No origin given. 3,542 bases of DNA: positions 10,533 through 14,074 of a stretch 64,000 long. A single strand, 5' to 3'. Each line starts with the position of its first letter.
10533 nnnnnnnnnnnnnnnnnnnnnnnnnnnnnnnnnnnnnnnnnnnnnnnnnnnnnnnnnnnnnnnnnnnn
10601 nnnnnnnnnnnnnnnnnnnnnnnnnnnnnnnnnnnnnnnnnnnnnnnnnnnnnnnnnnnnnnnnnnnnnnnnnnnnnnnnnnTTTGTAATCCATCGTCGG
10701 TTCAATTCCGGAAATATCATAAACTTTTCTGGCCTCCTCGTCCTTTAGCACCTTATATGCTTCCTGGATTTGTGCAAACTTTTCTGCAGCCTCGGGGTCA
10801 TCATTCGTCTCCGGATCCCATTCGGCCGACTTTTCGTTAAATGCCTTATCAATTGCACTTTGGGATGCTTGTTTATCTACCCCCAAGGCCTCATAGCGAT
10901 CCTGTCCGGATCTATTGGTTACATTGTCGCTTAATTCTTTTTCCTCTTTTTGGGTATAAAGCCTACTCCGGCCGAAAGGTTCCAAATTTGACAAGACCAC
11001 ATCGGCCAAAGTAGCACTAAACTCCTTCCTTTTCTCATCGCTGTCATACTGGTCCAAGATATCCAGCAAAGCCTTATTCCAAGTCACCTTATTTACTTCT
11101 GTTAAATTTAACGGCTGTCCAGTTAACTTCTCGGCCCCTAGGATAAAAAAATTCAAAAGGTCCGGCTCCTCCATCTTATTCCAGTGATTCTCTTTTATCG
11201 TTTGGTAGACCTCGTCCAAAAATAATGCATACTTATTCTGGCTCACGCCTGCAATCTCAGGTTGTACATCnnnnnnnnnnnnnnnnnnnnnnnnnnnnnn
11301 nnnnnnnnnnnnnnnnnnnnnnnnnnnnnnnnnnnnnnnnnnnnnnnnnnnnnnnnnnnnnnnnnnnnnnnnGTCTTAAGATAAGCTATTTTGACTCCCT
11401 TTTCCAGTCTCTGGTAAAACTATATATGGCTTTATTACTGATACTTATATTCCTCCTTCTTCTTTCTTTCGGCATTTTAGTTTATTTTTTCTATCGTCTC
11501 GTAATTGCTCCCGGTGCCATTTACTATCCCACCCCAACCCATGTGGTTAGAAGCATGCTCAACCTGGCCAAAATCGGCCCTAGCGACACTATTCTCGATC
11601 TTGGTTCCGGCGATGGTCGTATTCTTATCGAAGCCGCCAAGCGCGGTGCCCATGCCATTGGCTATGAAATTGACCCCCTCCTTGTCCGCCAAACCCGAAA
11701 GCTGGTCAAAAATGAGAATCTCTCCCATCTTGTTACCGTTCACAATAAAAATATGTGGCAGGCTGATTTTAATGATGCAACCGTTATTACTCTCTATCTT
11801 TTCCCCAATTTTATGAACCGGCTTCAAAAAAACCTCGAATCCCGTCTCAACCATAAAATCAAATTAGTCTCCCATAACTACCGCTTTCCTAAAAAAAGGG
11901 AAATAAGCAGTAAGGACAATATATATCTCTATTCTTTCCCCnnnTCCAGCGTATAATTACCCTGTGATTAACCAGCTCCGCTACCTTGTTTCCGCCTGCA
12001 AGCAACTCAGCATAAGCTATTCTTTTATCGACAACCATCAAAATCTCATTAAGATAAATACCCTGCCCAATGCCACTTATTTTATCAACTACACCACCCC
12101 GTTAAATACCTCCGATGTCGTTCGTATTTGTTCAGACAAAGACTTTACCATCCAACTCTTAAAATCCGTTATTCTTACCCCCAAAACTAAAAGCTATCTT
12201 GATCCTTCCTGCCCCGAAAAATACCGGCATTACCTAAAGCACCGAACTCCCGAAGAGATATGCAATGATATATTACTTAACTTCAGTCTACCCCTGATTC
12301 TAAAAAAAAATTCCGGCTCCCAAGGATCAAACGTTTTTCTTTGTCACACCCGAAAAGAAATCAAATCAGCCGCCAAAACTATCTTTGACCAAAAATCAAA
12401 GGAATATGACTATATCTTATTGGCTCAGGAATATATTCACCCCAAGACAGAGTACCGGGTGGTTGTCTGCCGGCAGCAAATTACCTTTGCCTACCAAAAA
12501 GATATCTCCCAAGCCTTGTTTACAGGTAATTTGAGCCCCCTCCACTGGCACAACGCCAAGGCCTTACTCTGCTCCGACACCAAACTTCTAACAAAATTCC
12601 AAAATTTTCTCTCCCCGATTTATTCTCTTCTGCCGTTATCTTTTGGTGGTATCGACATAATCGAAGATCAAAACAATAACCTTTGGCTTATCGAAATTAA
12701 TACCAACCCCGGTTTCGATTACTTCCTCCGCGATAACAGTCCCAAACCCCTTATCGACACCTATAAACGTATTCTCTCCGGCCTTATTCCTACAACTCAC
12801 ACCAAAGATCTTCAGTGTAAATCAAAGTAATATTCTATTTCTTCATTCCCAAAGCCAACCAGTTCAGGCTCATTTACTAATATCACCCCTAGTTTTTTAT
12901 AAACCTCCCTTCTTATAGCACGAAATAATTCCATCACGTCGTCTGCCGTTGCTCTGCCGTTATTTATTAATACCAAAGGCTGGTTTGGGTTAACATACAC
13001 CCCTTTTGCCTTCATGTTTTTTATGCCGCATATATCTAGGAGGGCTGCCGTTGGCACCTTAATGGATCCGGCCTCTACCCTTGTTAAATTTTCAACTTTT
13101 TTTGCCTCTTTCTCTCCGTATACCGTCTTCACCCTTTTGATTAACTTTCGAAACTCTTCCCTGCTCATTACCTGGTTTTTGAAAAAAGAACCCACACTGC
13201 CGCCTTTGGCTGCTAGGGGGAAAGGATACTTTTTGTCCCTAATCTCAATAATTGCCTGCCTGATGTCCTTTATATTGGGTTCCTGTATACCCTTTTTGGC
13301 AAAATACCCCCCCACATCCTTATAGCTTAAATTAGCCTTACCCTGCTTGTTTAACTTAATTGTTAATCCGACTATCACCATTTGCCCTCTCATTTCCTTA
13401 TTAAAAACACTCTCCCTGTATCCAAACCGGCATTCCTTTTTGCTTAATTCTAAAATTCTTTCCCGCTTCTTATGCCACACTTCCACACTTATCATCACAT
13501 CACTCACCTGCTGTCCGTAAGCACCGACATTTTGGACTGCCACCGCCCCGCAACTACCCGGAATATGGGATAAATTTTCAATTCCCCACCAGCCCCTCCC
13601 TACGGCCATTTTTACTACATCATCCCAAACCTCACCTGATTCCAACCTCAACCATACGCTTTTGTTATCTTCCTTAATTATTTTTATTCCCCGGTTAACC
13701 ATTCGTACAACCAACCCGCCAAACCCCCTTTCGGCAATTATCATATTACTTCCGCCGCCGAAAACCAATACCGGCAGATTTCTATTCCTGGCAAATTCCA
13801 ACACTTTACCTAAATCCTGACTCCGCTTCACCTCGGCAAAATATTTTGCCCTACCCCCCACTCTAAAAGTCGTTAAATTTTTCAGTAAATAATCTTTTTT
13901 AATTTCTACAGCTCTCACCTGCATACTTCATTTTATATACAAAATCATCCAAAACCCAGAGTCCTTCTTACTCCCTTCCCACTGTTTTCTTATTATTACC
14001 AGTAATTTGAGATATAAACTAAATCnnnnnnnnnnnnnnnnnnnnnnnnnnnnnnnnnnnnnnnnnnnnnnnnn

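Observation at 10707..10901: J-domain-like module (HPD replaced by DPE) embedded in an extracytoplasmic S41 peptidase where the PDZ domain normally sits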

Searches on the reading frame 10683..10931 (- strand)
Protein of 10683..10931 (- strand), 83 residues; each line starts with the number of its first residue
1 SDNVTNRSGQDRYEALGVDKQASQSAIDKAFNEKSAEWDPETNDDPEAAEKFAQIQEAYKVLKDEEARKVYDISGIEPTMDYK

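Call 5: search_protein_families(library=pfam, proteins=[window:10683-10931:-], max_evalue=10)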
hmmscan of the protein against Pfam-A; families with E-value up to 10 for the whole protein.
window:10683-10931:- (83 aa): 2 families
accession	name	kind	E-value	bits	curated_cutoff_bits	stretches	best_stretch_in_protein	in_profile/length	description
PF00226.36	DnaJ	-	3.2e-19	69.2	27.8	1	12-72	2-63/63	DnaJ domain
PF04546.19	Sigma70_ner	-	0.036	14.4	29.7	1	23-64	54-95/210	Sigma-70, non-essential region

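Call 6: search_protein_families(library=ncbifam, proteins=[window:10683-10931:-], max_evalue=10)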
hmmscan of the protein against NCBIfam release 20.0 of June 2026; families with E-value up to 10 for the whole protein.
window:10683-10931:- (83 aa): 14 families
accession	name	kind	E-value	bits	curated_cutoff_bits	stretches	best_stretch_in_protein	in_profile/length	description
TIGR02349.1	DnaJ_bact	equivalog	2.7e-18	66.5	377.2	1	11-75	1-66/354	molecular chaperone DnaJ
NF010892.0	PRK14299.1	equivalog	5.2e-17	62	392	1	10-77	4-71/291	chaperone protein DnaJ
NF037946.1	terminal_TopJ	equivalog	5e-16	58.4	300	1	10-75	5-70/810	terminal organelle assembly protein TopJ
NF010871.0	PRK14278.1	equivalog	7.7e-16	57.9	502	1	10-75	3-68/378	molecular chaperone DnaJ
NF008035.0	PRK10767.1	subfamily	4.3e-15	55.6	338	1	10-75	4-70/374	molecular chaperone DnaJ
NF010885.0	PRK14292.1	equivalog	1.4e-13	50.6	585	1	11-78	3-70/371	chaperone protein DnaJ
NF010894.0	PRK14301.1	equivalog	1.1e-12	47.7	548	1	10-76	4-71/373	chaperone protein DnaJ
TIGR03835.1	termin_org_DnaJ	equivalog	1.3e-12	47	512.25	1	10-75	2-67/871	terminal organelle assembly protein TopJ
NF010872.0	PRK14279.1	equivalog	5.1e-11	42.3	556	1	10-72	9-72/394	molecular chaperone DnaJ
NF010874.0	PRK14281.1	equivalog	7.9e-11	41.7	619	1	10-75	3-69/397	chaperone protein DnaJ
NF007618.0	PRK10266.1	equivalog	1.9e-07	30.9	403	1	10-72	4-66/306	curved DNA-binding protein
NF050028.1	CldAdptActJ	equivalog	5.8e-06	26.7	150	1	12-71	4-69/93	cold adaptation protein ActJcold adaptation protein ActJ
NF006948.0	PRK09430.1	equivalog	0.067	12.8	162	1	10-66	200-264/267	co-chaperone DjlA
NF051449.1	50S_L4_sunset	exception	0.071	12.8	385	1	13-82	187-256/285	50S ribosomal protein L4, sunset domain variant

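Call 52: predict_structure(alignment_id=A3)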
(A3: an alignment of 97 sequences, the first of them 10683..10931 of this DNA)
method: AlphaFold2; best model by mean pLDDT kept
length: 83 residues; sequences in the alignment: 97
mean_pLDDT: 82.5   pTM: 0.70
mean pLDDT of the five models: 82.5, 82.4, 81.2, 80.6, 80.3
residues with pLDDT >= 90: 48; 70-90: 18; 50-70: 7; < 50: 10
segments of 3 or more residues with pLDDT < 50: 1-7, 81-83
pLDDT, mean of each block of 10 residues (from residue 1): 48 90 94 95 93 92 87 73 41
secondary structure, 60 per line:
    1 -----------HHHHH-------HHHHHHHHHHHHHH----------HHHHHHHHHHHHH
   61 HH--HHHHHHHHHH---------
elements in order: H12-16 H24-37 H48-62 H65-74

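Call 56: fold_search(model_id=the predicted structure, library=pdb)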
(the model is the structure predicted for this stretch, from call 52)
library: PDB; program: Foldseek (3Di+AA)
matches with E <= 10: 85; with E <= 0.001: 21
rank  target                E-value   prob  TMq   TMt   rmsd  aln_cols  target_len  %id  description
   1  2dn9_MODEL_1_A        8.4e-05  1.00  0.75  0.78   3.3        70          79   50  Solution structure of J-domain from the DnaJ homolog, human Tid1 protein (released 2006-10-25)
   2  2cug_MODEL_1_A        1.1e-04  1.00  0.71  0.68   3.5        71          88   44  Solution structure of the J domain of the pseudo DnaJ protein, mouse hypothetical mKIAA0962 (released 2005-11-26)
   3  8j07_U                1.6e-04  1.00  0.77  0.22   0.7        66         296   36  96nm repeat of human respiratory doublet microtubule and associated axonemal complexes (released 2023-07-26)
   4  4j7z_A                1.6e-04  1.00  0.73  0.61   1.4        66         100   44  Thermus thermophilus DNAJ J- and G/F-DOMAINS (released 2013-07-31)
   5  9dyv_MODEL_1_A        1.9e-04  1.00  0.72  0.52   1.2        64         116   44  Assembly and functional mechanisms of the Hsp70-Hsp40 chaperone machinery (released 2025-10-22)
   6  4j7z_D                2.6e-04  1.00  0.76  0.60   1.5        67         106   43  Thermus thermophilus DNAJ J- and G/F-DOMAINS (released 2013-07-31)
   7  8j07_V                2.7e-04  1.00  0.79  0.22   0.6        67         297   37  96nm repeat of human respiratory doublet microtubule and associated axonemal complexes (released 2023-07-26)
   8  4j7z_C                3.2e-04  1.00  0.74  0.61   1.7        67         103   43  Thermus thermophilus DNAJ J- and G/F-DOMAINS (released 2013-07-31)
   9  4j80_A                3.8e-04  1.00  0.73  0.23   0.8        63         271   43  Thermus thermophilus DnaJ (released 2013-07-31)
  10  4wb7_A                3.8e-04  1.00  0.77  0.16   1.0        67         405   39  Crystal structure of a chimeric fusion of human DnaJ (Hsp40) and cAMP-dependent protein kinase A (catalytic alpha subu (released 2015-01-21)
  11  4j7z_E                3.8e-04  1.00  0.75  0.64   1.6        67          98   43  Thermus thermophilus DNAJ J- and G/F-DOMAINS (released 2013-07-31)
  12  9dvi_C                4.7e-04  1.00  0.71  0.24   1.5        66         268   44  Hetero-hexameric Hsp70-Hsp40-DafA complex (released 2025-10-22)
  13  2ej7_MODEL_1_A        5.6e-04  1.00  0.75  0.76   2.4        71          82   42  Solution structure of the DnaJ domain of the human protein HCG3, a hypothetical protein tmp_locus_21 (released 2007-09-18)
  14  6iws_MODEL_1_A        5.6e-04  1.00  0.72  0.81   1.9        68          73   50  Solution structure of the J-domain of Tid1, a Mitochondrial Hsp40/DnaJ Protein (released 2019-12-11)
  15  2ctp_MODEL_1_A        5.6e-04  1.00  0.74  0.79   2.6        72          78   40  Solution structure of J-domain from human DnaJ subfamily B menber 12 (released 2005-11-24)
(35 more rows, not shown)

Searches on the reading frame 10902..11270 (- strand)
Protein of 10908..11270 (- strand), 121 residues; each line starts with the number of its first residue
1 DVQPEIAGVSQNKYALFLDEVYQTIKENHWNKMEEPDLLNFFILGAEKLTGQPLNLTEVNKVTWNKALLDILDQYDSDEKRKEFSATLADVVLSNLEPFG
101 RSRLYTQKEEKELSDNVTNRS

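Call 21: search_solved_structures(query=window:10908-11270:-, max_evalue=10, show_alignments=2)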
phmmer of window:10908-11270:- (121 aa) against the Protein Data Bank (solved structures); distinct sequences matched with E-value up to 10: 2.
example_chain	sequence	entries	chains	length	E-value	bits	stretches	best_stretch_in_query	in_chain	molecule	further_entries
4zb9_A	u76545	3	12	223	0.25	14.8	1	42-89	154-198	PcUre2p8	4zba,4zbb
6s7j_A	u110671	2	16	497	1.6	12.2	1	49-115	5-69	Uncharacterized protein | ergothionase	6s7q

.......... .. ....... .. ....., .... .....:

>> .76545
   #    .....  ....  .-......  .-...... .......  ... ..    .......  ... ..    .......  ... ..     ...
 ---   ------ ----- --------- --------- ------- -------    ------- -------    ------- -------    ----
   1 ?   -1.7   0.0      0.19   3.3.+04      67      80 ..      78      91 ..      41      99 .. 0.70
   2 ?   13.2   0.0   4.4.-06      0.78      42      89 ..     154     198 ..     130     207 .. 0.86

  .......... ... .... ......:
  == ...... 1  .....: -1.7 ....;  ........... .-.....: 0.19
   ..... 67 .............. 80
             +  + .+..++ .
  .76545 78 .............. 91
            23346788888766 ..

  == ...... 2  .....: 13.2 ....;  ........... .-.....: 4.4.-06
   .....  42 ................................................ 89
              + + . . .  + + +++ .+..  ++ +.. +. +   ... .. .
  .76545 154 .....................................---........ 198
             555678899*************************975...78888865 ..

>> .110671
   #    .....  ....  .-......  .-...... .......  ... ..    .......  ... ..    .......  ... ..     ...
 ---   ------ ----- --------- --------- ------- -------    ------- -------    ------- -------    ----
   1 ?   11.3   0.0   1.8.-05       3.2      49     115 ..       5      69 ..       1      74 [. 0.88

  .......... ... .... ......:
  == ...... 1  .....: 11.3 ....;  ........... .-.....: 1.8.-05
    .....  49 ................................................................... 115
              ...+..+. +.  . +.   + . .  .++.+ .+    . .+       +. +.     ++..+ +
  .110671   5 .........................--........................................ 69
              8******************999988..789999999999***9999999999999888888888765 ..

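Call 58: search_solved_structures(query=A4, max_evalue=10, show_alignments=5)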
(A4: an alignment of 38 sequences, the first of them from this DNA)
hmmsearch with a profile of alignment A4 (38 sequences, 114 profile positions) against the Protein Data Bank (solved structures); distinct sequences matched with E-value up to 10: 8.
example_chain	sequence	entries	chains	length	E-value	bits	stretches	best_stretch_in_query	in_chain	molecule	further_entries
7sq5_A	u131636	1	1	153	0.057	17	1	45-107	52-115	Designed trefoil knot protein, variant 3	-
7sq3_A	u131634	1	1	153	0.17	15.4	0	44-108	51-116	Designed trefoil knot protein, variant 1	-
2xv9_A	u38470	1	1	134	0.58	13.7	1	37-77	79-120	ABA-1A1 REPEAT UNIT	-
8a5d_G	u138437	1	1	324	0.61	13.6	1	6-51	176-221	Ino80 ATPase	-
8oo7_G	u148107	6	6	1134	0.96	13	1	6-51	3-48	Chromatin-remodeling ATPase Ino80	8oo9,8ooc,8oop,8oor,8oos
8atf_G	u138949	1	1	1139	0.98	13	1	6-51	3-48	Ino80 ATPase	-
9k8e_A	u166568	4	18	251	4.1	11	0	29-87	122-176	Cage-t32-Zn1-HEHE-35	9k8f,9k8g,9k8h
9fhl_c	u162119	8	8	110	8.1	10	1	38-100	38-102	Small ribosomal subunit protein eS25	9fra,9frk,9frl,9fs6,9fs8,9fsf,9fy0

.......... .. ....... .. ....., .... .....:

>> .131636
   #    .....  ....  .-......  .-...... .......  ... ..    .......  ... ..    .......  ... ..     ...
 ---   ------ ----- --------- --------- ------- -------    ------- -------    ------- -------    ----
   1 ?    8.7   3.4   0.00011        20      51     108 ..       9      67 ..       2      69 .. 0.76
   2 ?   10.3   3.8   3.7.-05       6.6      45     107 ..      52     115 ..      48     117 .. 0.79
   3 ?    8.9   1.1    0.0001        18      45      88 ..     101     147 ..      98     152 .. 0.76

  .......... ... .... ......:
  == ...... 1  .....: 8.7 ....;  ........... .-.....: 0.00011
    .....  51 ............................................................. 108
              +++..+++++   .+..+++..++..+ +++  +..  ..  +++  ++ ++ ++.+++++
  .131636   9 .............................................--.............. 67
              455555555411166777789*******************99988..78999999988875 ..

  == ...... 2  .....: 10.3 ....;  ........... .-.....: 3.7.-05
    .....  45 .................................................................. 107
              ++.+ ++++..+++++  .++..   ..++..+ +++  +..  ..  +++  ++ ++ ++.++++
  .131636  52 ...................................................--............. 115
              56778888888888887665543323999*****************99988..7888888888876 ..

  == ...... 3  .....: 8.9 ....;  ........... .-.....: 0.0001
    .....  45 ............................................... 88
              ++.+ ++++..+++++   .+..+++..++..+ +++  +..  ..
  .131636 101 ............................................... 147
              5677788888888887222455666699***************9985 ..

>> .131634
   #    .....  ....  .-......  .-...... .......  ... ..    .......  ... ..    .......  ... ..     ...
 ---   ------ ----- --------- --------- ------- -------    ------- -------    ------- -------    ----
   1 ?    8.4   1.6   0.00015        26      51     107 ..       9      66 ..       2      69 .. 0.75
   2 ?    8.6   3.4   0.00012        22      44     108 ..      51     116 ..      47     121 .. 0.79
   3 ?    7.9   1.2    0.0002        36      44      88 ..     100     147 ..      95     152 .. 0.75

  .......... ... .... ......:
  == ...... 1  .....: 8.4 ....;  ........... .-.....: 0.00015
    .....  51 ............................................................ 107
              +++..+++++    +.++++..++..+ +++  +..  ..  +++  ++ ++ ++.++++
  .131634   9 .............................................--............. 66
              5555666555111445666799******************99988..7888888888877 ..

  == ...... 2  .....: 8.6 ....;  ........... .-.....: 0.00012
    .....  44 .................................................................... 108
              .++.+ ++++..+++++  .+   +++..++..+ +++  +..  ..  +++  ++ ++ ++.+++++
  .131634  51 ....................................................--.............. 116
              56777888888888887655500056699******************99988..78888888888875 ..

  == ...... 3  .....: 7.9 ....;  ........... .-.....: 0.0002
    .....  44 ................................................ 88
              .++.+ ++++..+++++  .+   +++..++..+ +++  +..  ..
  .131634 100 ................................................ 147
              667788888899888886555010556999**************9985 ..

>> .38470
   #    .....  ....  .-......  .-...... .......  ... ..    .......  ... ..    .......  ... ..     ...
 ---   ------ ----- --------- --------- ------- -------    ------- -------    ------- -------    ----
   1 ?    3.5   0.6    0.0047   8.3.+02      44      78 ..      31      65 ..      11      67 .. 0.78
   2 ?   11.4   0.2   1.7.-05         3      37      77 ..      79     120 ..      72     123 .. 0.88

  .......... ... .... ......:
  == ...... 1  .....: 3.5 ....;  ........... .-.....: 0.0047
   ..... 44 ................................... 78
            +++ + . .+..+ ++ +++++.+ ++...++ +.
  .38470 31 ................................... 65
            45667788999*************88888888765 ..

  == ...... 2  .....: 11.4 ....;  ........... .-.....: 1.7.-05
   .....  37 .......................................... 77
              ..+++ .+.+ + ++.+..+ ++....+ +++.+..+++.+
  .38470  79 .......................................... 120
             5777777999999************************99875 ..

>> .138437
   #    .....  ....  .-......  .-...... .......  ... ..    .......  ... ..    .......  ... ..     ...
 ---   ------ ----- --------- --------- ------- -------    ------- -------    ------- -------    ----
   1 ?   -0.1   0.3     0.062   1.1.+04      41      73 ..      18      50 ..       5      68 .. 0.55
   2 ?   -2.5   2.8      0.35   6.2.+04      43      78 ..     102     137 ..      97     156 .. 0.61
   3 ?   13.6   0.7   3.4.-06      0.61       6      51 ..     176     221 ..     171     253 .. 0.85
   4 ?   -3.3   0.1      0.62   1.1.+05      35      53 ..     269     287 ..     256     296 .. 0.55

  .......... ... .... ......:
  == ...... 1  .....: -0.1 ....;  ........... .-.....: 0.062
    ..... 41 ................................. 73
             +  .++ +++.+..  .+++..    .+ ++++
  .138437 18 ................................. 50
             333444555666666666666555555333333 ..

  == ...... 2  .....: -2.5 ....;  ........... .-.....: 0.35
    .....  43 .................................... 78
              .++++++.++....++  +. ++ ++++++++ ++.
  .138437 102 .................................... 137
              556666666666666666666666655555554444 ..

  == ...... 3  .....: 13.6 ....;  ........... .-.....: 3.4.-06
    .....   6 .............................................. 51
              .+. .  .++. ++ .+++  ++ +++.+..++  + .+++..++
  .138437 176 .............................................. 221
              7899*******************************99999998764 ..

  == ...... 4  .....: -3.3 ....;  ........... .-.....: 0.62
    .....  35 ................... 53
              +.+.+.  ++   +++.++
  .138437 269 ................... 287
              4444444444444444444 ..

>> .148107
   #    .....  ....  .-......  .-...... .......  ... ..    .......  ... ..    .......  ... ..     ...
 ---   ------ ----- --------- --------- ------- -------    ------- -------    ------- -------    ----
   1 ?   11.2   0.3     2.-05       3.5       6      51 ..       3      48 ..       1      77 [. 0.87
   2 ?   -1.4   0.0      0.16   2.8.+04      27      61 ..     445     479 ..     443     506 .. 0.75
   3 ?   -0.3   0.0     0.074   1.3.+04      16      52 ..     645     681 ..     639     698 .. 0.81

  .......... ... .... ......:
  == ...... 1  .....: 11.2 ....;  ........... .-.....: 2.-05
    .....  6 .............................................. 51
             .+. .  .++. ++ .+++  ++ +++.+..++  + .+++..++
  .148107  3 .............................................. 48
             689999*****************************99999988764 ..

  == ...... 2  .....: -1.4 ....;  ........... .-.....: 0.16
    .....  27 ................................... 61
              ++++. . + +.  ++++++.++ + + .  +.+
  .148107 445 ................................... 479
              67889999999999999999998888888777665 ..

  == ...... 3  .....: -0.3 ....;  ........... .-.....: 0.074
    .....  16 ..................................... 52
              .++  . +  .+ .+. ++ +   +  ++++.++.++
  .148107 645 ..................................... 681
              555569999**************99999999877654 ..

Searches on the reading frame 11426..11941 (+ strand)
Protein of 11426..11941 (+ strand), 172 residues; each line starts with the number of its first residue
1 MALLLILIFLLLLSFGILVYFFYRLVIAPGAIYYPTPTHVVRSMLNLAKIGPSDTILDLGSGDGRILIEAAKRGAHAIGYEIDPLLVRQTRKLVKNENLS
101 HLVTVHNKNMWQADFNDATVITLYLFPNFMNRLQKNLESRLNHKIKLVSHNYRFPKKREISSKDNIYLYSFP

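Call 16: search_protein_families(library=pfam, proteins=[window:11426-11941:+], max_evalue=0.001)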
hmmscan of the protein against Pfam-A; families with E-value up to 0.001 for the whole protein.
window:11426-11941:+ (172 aa): 11 families
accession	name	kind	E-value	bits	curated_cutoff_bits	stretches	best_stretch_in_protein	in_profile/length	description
PF13649.12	Methyltransf_25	-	5.5e-08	33.8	27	1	56-128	1-73/97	Methyltransferase domain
PF00398.26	RrnaAD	-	3.5e-06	26.8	24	1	38-119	16-94/263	Ribosomal RNA adenine dimethylase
PF13847.12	Methyltransf_31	-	9.3e-06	25.8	27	1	53-117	4-72/145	Methyltransferase domain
PF08241.18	Methyltransf_11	-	7e-05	23.8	21.2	1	57-120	1-61/95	Methyltransferase domain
PF13489.12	Methyltransf_23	-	0.00011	22.4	27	1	47-101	17-61/164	Methyltransferase domain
PF02353.26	CMAS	-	0.00021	21.2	27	1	42-114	52-125/273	Mycolic acid cyclopropane synthetase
PF06325.19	PrmA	-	0.00023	21.2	22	1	52-141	161-250/296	Ribosomal protein L11 methyltransferase (PrmA)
PF03602.21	Cons_hypoth95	-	0.00048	20.3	24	1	28-134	16-128/182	Conserved hypothetical protein 95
PF01170.24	UPF0020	-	0.00059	20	22.3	0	42-101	18-65/197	RMKL-like, methyltransferase domain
PF01555.25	N6_N4_Mtase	-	0.0006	20.3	26.7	0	37-90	167-219/221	DNA methylase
PF08123.19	DOT1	-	0.00087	19.3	23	0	35-92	25-84/205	Histone methylation protein DOT1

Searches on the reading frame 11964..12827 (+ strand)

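Call 16: search_protein_families(library=pfam, proteins=[window:11964-12827:+], max_evalue=0.001)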
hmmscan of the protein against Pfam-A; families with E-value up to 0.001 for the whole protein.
window:11964-12827:+ (288 aa): 6 families
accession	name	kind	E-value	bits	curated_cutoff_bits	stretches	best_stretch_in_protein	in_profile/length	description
PF08443.16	RimK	-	7.5e-13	48.9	21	1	105-255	37-173/188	RimK-like ATP-grasp domain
PF14398.11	ATPgrasp_YheCD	-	5.3e-07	29.6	26.8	1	229-271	207-249/255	YheC/D like ATP-grasp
PF07478.18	Dala_Dala_lig_C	-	1.2e-05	25.3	24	1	93-251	21-178/204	D-ala D-ala ligase C-terminus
PF14397.11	ATPgrasp_ST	-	8.1e-05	22.4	31.4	0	219-253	225-260/278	Sugar-transfer associated ATP-grasp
PF03133.20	TTL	-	0.00016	21.5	20.1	0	229-251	239-261/292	Tubulin-tyrosine ligase family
PF02655.19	ATP-grasp_3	-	0.00023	21.7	23.2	1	94-247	17-155/160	ATP-grasp domain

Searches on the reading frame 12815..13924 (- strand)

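Call 16: search_protein_families(library=pfam, proteins=[window:12815-13924:-], max_evalue=0.001)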
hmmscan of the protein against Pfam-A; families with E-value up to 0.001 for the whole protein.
window:12815-13924:- (370 aa): 2 families
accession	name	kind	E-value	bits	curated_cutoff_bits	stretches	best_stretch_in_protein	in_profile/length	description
PF01565.28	FAD_binding_4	-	2.1e-21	76.5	26.4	1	27-157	2-135/139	FAD binding domain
PF02873.21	MurB_C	-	3e-18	66.3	27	1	221-356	2-99/99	UDP-N-acetylenolpyruvoylglucosamine reductase, C-terminal domain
